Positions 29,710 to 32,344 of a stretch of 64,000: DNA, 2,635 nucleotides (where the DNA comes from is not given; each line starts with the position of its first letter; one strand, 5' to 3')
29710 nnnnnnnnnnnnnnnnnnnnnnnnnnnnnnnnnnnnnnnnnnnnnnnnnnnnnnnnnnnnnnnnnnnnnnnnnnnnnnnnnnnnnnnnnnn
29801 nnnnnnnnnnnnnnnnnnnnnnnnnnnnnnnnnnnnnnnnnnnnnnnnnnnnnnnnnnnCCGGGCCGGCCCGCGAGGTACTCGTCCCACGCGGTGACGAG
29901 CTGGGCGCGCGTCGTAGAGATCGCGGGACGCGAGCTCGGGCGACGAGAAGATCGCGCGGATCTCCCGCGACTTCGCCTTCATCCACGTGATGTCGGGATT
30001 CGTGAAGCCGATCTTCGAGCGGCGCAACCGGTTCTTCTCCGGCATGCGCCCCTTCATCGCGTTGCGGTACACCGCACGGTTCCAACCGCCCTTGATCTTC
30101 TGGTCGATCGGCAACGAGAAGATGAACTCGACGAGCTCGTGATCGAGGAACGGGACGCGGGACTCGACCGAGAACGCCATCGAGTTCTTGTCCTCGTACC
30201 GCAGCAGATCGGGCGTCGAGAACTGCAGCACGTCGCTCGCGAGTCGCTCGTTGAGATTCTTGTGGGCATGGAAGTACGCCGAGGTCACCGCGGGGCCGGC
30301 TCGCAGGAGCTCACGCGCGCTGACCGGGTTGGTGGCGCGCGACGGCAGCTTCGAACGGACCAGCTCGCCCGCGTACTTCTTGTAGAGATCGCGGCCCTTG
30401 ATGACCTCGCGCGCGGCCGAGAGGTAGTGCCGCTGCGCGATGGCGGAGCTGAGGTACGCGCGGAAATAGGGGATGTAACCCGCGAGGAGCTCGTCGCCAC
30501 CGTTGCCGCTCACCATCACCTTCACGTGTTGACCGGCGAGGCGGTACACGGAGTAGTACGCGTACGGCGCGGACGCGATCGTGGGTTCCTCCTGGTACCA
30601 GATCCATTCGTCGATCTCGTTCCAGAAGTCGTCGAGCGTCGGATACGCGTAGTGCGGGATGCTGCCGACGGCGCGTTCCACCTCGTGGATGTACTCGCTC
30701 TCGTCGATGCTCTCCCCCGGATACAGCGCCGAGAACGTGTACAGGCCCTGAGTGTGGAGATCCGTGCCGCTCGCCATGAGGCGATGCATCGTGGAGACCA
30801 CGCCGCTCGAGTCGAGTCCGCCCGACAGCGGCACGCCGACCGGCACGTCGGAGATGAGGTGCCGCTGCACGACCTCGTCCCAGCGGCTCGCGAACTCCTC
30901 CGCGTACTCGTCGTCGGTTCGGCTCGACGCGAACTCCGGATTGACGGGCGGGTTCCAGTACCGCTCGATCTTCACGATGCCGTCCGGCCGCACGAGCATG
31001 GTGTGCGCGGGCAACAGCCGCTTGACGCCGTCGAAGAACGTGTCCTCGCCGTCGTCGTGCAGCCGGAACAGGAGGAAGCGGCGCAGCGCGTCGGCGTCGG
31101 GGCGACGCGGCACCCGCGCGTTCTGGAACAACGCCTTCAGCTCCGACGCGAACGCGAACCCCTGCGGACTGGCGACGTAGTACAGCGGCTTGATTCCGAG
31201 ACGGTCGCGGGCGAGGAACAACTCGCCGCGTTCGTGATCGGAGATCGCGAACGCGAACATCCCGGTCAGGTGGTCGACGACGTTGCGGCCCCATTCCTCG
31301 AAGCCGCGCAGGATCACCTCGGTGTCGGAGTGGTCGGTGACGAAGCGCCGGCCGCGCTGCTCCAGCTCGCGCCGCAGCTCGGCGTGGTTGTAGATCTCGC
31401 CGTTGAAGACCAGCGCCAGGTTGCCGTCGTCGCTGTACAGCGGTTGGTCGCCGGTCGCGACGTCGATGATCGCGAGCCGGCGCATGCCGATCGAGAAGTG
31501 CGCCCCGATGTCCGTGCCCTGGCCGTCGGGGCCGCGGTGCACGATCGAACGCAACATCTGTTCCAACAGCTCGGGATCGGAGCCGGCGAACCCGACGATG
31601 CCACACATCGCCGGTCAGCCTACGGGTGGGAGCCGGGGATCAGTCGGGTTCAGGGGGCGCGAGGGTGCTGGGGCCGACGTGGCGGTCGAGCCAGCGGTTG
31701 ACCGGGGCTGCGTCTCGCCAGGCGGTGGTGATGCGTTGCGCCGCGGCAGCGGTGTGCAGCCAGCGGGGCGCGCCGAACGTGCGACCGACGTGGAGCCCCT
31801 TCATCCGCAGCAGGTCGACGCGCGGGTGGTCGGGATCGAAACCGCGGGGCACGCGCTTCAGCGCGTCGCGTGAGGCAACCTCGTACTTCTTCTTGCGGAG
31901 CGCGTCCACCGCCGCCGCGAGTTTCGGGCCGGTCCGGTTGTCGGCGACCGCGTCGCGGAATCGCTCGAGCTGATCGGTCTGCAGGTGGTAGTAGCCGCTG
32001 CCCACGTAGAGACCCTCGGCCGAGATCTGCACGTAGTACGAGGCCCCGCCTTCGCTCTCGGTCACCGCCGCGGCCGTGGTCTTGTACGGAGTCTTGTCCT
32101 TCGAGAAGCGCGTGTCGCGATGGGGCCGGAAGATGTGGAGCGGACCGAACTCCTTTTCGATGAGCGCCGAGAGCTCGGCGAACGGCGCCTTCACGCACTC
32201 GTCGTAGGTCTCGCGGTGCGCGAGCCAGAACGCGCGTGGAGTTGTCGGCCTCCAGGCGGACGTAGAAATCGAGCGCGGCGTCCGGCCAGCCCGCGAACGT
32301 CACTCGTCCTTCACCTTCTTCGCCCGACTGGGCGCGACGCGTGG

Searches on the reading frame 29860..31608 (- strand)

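Call 85: search_protein_families(library=pfam, proteins=[window:29860-31608:-], max_evalue=0.001)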
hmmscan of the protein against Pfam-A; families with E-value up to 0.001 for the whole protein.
window:29860-31608:- (583 aa): 3 families
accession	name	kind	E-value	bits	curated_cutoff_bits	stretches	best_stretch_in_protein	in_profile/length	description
PF00733.27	Asn_synthase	-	3.3e-66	224.8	21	1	243-568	6-322/354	Asparagine synthase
PF13537.11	GATase_7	-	7.3e-47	158.9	25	1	43-161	2-122/123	Glutamine amidotransferase domain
PF13522.11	GATase_6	-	1.2e-38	132.5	27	1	27-156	1-130/130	Glutamine amidotransferase domain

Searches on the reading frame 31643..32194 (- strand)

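Call 85: search_protein_families(library=pfam, proteins=[window:31643-32194:-], max_evalue=0.001)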
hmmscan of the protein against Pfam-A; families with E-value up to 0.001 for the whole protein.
window:31643-32194:- (184 aa): 1 family
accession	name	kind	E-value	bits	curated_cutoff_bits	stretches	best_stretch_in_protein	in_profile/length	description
PF09365.15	DUF2461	-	1.4e-38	133.4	22.8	1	11-168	49-208/208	Conserved hypothetical protein (DUF2461)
